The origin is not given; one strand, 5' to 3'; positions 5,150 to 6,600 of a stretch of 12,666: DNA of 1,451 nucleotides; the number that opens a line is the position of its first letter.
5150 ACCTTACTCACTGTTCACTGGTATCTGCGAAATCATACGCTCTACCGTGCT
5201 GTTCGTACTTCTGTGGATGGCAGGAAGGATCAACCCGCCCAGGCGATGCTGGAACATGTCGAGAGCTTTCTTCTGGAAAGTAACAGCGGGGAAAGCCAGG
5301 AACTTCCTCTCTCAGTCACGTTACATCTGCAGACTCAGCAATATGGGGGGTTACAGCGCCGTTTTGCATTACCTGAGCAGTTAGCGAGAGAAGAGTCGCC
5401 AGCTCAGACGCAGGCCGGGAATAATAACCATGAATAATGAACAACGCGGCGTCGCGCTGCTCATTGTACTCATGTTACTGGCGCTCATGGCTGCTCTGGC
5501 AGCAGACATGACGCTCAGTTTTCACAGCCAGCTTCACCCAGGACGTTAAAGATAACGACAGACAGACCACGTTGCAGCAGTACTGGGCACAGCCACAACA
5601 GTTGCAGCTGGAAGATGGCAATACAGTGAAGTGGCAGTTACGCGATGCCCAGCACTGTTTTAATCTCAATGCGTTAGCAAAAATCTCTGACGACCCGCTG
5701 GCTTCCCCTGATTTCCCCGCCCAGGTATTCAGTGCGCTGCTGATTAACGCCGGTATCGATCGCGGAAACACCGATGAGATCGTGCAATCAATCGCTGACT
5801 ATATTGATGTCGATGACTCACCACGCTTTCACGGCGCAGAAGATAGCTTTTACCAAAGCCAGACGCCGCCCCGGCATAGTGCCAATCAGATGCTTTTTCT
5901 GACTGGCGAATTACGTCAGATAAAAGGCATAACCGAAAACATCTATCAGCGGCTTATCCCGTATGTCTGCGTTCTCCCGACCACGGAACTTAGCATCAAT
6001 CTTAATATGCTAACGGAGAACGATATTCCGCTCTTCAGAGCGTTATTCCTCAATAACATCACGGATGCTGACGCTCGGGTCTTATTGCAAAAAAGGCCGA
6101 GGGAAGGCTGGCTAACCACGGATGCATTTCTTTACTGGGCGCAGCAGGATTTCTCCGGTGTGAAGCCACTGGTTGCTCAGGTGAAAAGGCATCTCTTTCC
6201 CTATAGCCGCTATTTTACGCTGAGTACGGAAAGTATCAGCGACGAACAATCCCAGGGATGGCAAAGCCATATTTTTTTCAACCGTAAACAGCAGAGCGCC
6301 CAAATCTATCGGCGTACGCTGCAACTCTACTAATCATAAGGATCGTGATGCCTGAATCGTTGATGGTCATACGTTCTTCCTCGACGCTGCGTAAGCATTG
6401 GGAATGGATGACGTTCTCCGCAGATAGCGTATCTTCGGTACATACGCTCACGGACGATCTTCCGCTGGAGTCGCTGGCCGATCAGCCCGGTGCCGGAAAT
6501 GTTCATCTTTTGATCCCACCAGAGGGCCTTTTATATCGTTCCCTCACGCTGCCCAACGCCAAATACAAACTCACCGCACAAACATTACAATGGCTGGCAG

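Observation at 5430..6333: gspK is split across two reading frames (frameshift, possibly with an internal deletion)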

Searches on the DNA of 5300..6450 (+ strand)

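Call 6: search_dna_similar(query=window:5300-6450:+, collection=ecoli_genomes, mode=near, max_rows=30, rows=spread)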
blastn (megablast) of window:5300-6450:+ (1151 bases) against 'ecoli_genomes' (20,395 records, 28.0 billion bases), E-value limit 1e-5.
Records with a match: 3141; places in all: 3234; records where one place covers at least 80% of the query: 3113.
Genomes with a match: 3141 of 5426; with a place that covers at least 80% of the query: 3113. Places per genome that has any: lowest 1, median 1, highest 3. On chromosomes: 3233 places; on plasmids: 1.
Best place of each record, by identity: >=99% 1977; 95-99% 1163; 90-95% 1.
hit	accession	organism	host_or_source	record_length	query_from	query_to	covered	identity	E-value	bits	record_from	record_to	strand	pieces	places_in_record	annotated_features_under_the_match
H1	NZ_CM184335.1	Escherichia coli strain ES6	Aquarana catesbeiana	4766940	1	1151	100%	100.0%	0e+0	2126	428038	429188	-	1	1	gspK: type II secretion system minor pseudopilin GspK | gspJ: type II secretion system minor pseudopilin GspJ | gspL: type II secretion system protein GspL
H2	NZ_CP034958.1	Escherichia coli strain SCEC020026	Homo sapiens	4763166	1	1151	100%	99.9%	0e+0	2139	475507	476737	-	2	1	gspK: type II secretion system minor pseudopilin GspK | gspJ: type II secretion system minor pseudopilin GspJ | gspL: type II secretion system protein GspL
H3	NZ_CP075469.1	Escherichia coli strain NT1W22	pig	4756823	1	1151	100%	99.9%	0e+0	2139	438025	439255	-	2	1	gspK: type II secretion system minor pseudopilin GspK | gspJ: type II secretion system minor pseudopilin GspJ | gspL: type II secretion system protein GspL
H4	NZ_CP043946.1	Escherichia coli strain AR202.2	dog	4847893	1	1151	100%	99.9%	0e+0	2139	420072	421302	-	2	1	gspK: type II secretion system minor pseudopilin GspK | gspJ: type II secretion system minor pseudopilin GspJ | gspL: type II secretion system protein GspL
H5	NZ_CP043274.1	Escherichia coli strain WCHEC035148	Homo sapiens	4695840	1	1151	100%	99.9%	0e+0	2139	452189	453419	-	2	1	gspK: type II secretion system minor pseudopilin GspK | gspJ: type II secretion system minor pseudopilin GspJ | gspL: type II secretion system protein GspL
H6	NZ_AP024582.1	Escherichia coli strain Ec387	Sus scrofa domesticus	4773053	1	1151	100%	99.9%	0e+0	2139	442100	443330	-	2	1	gspK: type II secretion system minor pseudopilin GspK | gspJ: type II secretion system minor pseudopilin GspJ | gspL: type II secretion system protein GspL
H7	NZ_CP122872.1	Escherichia coli strain ETEC1718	Sus scrofa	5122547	1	1151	100%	99.9%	0e+0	2139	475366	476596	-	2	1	gspK: type II secretion system minor pseudopilin GspK | gspJ: type II secretion system minor pseudopilin GspJ | gspL: type II secretion system protein GspL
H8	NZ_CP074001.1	Escherichia coli strain PM4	Pig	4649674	1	1151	100%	99.9%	0e+0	2139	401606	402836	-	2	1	gspK: type II secretion system minor pseudopilin GspK | gspJ: type II secretion system minor pseudopilin GspJ | gspL: type II secretion system protein GspL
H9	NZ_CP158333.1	Escherichia coli strain 129130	Homo sapiens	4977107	1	1151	100%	99.9%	0e+0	2139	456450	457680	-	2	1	gspK: type II secretion system minor pseudopilin GspK | gspJ: type II secretion system minor pseudopilin GspJ | gspL: type II secretion system protein GspL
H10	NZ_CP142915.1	Escherichia coli strain B19374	seawater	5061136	1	1151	100%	99.9%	0e+0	2139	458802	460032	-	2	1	gspK: type II secretion system minor pseudopilin GspK | gspJ: type II secretion system minor pseudopilin GspJ | gspL: type II secretion system protein GspL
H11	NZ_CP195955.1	Escherichia coli strain F5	Raw wastewater influent sample from the ...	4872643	1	1151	100%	99.9%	0e+0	2139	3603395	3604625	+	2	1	gspK: type II secretion system minor pseudopilin GspK | gspJ: type II secretion system minor pseudopilin GspJ | gspL: type II secretion system protein GspL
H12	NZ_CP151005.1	Escherichia coli strain 19KM1766N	Dog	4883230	1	1151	100%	99.9%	0e+0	2139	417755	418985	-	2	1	gspK: type II secretion system minor pseudopilin GspK | gspJ: type II secretion system minor pseudopilin GspJ | gspL: type II secretion system protein GspL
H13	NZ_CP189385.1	Escherichia coli strain AR89.2B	dog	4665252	1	1151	100%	99.9%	0e+0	2139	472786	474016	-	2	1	gspK: type II secretion system minor pseudopilin GspK | gspJ: type II secretion system minor pseudopilin GspJ | gspL: type II secretion system protein GspL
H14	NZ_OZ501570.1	Escherichia coli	Homo sapiens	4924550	1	1151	100%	99.9%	0e+0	2139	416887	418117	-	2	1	gspK: type II secretion system minor pseudopilin GspK | gspJ: type II secretion system minor pseudopilin GspJ | gspL: type II secretion system protein GspL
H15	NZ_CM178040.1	Escherichia coli strain JX4-T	chicken gut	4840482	1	1151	100%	99.9%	0e+0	2139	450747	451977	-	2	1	gspK: type II secretion system minor pseudopilin GspK | gspJ: type II secretion system minor pseudopilin GspJ | gspL: type II secretion system protein GspL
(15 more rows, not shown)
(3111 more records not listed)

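Call 7: get_annotated_region(hit=H1, flank=6000)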
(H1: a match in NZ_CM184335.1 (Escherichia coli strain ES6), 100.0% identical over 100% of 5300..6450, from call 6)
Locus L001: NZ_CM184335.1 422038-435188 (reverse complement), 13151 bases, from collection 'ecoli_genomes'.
description: Escherichia coli strain ES6 chromosome, whole genome shotgun sequence
organism: Escherichia coli strain ES6 (NCBI taxid 562)
replicon: chromosome; assembly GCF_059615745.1
host: Aquarana catesbeiana; source: frog farm sediment; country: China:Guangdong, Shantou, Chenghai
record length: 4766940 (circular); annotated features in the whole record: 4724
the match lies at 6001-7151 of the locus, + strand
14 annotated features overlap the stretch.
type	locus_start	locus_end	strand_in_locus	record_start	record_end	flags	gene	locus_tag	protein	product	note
CDS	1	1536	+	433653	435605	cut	gspD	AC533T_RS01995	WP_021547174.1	type II secretion system secretin GspD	-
CDS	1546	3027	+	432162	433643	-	gspE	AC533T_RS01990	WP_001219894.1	type II secretion system ATPase GspE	-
CDS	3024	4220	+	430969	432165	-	gspF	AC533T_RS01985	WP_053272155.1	type II secretion system inner membrane protein GspF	-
CDS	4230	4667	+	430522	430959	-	gspG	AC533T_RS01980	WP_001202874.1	type II secretion system major pseudopilin GspG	-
CDS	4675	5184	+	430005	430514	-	gspH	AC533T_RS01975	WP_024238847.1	type II secretion system minor pseudopilin GspH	-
CDS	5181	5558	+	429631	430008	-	gspI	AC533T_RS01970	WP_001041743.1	type II secretion system minor pseudopilin GspI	-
CDS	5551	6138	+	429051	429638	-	gspJ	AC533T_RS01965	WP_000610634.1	type II secretion system minor pseudopilin GspJ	-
CDS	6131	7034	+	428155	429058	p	gspK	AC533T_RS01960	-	type II secretion system minor pseudopilin GspK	frameshifted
CDS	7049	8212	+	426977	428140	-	gspL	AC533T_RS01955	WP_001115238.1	type II secretion system protein GspL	-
CDS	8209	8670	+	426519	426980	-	gspM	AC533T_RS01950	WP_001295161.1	type II secretion system protein GspM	-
CDS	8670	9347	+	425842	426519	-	gspO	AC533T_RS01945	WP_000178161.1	prepilin peptidase GspO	-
CDS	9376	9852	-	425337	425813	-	bfr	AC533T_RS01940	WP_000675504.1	bacterioferritin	-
CDS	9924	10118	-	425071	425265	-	bfd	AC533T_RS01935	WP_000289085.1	bacterioferritin-associated ferredoxin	-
CDS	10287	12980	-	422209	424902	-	chiA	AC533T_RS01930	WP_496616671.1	bifunctional chitinase/lysozyme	-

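Call 8: get_annotated_region(hit=H2, flank=6000)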
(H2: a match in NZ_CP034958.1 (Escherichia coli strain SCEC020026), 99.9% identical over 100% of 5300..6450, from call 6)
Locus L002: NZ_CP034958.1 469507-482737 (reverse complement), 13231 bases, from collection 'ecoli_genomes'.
description: Escherichia coli strain SCEC020026 chromosome, complete genome
organism: Escherichia coli strain SCEC020026 (NCBI taxid 562)
replicon: chromosome; assembly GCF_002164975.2
host: Homo sapiens; source: -; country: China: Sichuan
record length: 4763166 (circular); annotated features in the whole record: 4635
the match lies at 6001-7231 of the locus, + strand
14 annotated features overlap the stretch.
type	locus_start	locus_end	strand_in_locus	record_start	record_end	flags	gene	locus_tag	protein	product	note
CDS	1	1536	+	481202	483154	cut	gspD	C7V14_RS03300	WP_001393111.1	type II secretion system secretin GspD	-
CDS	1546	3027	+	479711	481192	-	gspE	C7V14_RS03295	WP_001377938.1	type II secretion system ATPase GspE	-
CDS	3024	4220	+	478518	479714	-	gspF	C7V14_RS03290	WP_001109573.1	type II secretion system inner membrane protein GspF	-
CDS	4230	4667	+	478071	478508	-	gspG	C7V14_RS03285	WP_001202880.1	type II secretion system major pseudopilin GspG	-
CDS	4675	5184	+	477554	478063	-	gspH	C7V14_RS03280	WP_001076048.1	type II secretion system minor pseudopilin GspH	-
CDS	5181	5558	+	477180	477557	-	gspI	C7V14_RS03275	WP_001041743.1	type II secretion system minor pseudopilin GspI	-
CDS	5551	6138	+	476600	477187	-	gspJ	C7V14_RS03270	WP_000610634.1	type II secretion system minor pseudopilin GspJ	-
CDS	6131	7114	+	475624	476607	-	gspK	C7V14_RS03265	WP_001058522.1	type II secretion system minor pseudopilin GspK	-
CDS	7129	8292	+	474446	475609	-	gspL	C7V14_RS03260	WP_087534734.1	type II secretion system protein GspL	-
CDS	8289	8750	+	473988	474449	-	gspM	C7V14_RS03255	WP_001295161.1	type II secretion system protein GspM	-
CDS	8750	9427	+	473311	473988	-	gspO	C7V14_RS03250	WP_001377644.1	prepilin peptidase GspO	-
CDS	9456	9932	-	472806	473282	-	bfr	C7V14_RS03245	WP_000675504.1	bacterioferritin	-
CDS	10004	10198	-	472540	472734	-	bfd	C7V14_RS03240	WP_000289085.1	bacterioferritin-associated ferredoxin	-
CDS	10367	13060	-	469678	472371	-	chiA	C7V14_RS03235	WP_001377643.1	bifunctional chitinase/lysozyme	-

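Call 13: search_dna_similar(query=window:5510-5559:+, collection=ecoli_genomes, mode=near, max_rows=60, max_evalue=0.001)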
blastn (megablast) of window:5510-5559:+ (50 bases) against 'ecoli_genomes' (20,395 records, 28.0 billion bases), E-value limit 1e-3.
Records with a match: 1; places in all: 1; records where one place covers at least 80% of the query: 1.
Genomes with a match: 1 of 5426; with a place that covers at least 80% of the query: 1. Places per genome that has any: lowest 1, median 1, highest 1. On chromosomes: 1 places; on plasmids: 0.
Best place of each record, by identity: >=99% 1.
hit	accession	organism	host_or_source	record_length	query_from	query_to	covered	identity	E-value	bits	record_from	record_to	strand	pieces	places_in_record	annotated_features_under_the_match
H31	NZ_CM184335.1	Escherichia coli strain ES6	Aquarana catesbeiana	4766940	1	50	100%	100.0%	5e-17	94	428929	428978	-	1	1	gspK: type II secretion system minor pseudopilin GspK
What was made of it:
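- Only 1 of 5426 complete genomes shares the junction (call 13).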

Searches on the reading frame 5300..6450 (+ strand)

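Call 19: search_solved_structures(query=L002:6131-7111:+, show_alignments=1)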
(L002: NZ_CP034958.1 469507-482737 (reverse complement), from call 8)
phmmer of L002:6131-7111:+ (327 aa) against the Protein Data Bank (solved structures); distinct sequences matched with E-value up to 0.001: 2.
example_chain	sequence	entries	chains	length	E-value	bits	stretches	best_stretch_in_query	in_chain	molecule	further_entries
3ci0_K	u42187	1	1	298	1.2e-34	123.2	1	32-296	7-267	Pseudopilin GspK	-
5vtm_X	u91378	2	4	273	8.6e-18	67.8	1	55-262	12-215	Type II secretion system protein K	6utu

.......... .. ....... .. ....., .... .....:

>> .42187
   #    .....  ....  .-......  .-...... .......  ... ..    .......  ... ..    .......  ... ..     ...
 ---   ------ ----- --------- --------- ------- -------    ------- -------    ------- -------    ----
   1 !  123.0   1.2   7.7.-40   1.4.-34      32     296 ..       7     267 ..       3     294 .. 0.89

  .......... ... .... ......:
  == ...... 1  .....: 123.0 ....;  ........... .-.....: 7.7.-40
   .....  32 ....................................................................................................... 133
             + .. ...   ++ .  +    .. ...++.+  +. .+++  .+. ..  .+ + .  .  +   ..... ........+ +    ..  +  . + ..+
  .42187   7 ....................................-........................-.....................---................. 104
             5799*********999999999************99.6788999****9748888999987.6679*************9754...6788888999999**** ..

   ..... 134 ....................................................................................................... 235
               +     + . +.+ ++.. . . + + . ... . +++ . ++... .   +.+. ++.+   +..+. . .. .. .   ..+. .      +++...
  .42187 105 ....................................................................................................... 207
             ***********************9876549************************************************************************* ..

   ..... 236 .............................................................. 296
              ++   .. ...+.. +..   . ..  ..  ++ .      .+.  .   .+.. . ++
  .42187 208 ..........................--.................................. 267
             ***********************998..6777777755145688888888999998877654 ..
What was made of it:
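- Closest known: ETEC GspK in the GspI-GspJ-GspK pseudopilus tip complex. Same: Homologous protein family (E = 1e-34 and 9e-18, call 19).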

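Call 20: search_protein_families(proteins=[L002:6131-7111:+], library=ncbifam)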
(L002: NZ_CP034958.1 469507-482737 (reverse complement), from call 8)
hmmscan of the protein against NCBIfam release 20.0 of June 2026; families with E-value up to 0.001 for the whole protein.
L002:6131-7111:+ (327 aa): 1 family
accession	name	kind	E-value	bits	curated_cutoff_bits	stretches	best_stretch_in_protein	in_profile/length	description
NF037980.1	T2SS_GspK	equivalog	1.5e-74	251.3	130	1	5-319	1-304/307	type II secretion system minor pseudopilin GspK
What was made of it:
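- On T2SS minor pseudopilin GspK (NCBIfam NF037980; Pfam PF21687 + PF03934): The intact allele scores 251.3 bits over 1-304 (call 20).
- NCBIfam T2SS_GspK profile positions 32-57 are missing between the two pieces (call 20). A frameshifted product would still lack about 27 residues of the N-terminal helix (profile positions 32-57, call 20). It is a single ORF that matches the curated GspK profile continuously over positions 1-304, and it aligns to ETEC GspK (3CI0) through the region (calls 6, 19, 20).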

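Call 21: profile_search(protein=L002:6131-7111:+)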
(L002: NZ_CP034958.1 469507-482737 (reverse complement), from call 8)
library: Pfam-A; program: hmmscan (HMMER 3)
A. the first sequence (327 residues): domains with independent E <= 10: 3; with E <= 0.001: 2
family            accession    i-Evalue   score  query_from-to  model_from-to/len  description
T2SSK_1st         PF21687.3     3.9e-31   108.4     103-211         2-107/107  Type II secretion system (T2SS), protein K
T2SSK             PF03934.19    2.6e-12    47.4     216-274         1-52/63  Type II secretion system (T2SS), protein K
DUF4714           PF15833.10       0.56    10.8       6-69         82-143/149  Domain of unknown function (DUF4714)
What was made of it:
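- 5537..6333 (+): gspK 3' body in frame +1 (that frame is open from 5512). It encodes K-12 GspK residues 63-327 (the split codon 62 begins at 5535) and the normal stop at 6331-6333. It holds the T2SSK_1st and T2SSK domains. Pfam on the intact allele (call 21).
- On T2SS minor pseudopilin GspK (NCBIfam NF037980; Pfam PF21687 + PF03934): Pfam T2SSK_1st at 3.9e-31 and T2SSK at 2.6e-12 on the intact allele (call 21).
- Closest known: ETEC GspK in the GspI-GspJ-GspK pseudopilus tip complex. Same: Same domain pair, T2SSK_1st plus T2SSK (call 21).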
